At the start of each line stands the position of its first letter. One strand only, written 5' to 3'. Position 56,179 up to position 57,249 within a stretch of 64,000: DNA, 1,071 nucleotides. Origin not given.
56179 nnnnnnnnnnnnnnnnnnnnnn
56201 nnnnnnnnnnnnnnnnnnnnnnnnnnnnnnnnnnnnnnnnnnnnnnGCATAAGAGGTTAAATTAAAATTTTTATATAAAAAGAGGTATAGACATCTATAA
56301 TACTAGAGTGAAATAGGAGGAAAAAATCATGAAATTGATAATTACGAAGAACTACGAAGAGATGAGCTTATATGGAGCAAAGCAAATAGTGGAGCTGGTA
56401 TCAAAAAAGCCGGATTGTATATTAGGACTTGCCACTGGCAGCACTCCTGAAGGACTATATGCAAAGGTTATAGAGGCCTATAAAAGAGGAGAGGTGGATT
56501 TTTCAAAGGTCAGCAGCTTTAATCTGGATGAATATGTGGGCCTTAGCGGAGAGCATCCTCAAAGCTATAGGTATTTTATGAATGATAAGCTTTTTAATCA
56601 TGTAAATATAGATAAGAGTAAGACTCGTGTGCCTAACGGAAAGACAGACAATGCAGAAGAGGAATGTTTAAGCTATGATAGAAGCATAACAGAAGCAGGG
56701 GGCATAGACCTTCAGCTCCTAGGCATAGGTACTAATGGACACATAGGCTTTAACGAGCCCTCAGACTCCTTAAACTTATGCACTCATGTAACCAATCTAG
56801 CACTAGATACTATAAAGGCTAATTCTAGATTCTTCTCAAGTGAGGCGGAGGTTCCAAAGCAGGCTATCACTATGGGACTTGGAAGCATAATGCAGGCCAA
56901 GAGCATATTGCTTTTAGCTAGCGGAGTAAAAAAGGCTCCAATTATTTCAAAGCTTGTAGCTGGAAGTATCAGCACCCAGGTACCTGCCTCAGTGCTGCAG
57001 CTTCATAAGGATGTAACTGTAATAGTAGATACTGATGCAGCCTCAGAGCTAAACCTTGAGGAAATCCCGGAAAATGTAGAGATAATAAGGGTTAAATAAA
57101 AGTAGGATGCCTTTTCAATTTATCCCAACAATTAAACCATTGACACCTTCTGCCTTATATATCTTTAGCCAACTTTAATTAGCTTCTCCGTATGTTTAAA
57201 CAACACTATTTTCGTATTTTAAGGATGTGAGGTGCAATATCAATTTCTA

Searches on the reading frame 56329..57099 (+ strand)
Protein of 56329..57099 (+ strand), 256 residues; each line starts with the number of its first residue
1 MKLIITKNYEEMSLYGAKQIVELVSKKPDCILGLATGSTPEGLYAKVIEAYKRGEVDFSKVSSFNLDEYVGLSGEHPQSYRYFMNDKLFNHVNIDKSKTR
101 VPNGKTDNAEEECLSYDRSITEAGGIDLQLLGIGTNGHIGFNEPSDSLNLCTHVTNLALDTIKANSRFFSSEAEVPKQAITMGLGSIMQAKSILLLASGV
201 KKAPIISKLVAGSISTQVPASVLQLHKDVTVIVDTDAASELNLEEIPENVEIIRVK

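Call 40: list_cluster_members(proteins=[window:56329-57099:+, window:55506-56246:+, window:46128-49067:+, window:36022-38949:+, window:30356-32692:+, window:22988-24811:+, window:2953-4641:+, window:58453-61026:-, window:61311-62267:+, window:15382-16569:-])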
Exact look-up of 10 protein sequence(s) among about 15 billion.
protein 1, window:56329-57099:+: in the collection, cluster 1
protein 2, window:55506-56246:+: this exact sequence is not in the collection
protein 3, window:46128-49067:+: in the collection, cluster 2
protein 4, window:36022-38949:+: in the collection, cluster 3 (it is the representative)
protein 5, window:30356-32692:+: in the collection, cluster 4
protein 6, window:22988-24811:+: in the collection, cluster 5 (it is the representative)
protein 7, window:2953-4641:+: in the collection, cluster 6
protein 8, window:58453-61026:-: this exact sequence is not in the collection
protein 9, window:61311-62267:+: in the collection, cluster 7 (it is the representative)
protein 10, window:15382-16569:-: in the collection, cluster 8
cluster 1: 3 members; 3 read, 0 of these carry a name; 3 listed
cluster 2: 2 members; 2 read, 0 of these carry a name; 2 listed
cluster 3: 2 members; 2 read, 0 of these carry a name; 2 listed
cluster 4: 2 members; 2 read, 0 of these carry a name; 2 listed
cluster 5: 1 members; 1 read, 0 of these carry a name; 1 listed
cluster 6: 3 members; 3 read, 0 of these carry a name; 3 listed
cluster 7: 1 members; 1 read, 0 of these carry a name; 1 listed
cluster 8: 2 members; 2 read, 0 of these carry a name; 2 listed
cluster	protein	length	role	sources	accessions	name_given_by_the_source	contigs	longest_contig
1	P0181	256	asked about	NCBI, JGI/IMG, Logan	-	-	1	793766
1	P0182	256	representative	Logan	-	-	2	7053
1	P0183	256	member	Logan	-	-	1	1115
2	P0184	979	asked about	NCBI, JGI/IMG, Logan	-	-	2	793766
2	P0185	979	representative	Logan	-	-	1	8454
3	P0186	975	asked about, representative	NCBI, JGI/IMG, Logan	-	-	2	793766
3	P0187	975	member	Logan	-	-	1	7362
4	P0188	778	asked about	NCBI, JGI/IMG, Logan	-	-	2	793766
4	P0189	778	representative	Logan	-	-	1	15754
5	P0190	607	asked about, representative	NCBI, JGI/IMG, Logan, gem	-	-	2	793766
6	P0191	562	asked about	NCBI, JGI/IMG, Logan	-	-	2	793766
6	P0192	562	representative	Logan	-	-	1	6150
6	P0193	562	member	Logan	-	-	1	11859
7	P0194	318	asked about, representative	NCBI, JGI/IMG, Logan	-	-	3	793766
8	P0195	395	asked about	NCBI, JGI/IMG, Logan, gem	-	-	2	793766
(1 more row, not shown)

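Call 41: search_protein_families(library=ncbifam, proteins=[window:56329-57099:+], max_evalue=0.01)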
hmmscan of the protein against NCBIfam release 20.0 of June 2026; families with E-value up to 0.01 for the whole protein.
window:56329-57099:+ (256 aa): 8 families
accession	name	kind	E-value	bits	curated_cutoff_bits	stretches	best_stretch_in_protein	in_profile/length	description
NF001684.0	PRK00443.1-4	subfamily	8.3e-97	323.7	326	1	1-245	1-245/260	glucosamine-6-phosphate deaminase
TIGR00502.1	nagB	equivalog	1.2e-90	303.3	236.9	1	1-244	1-250/259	glucosamine-6-phosphate deaminase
NF002557.0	PRK02122.1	subfamily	4.1e-73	246.6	384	1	4-251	32-285/653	glucosamine-6-phosphate deaminase-like protein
NF001682.0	PRK00443.1-1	equivalog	6.8e-68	228.9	528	1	1-239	1-232/262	glucosamine-6-phosphate deaminase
NF001685.0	PRK00443.1-5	equivalog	1.6e-52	178.4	513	1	1-244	1-250/266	glucosamine-6-phosphate deaminase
NF007291.0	PRK09762.1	equivalog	4.3e-50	170.5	271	1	2-235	5-235/236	galactosamine-6-phosphate isomerase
NF009022.0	PRK12358.1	equivalog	1.1e-42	146.2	247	1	1-242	1-238/239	glucosamine-6-phosphate deaminase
TIGR01198.1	pgl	equivalog_domain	1e-21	77.5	124.45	1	18-240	18-233/234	6-phosphogluconolactonase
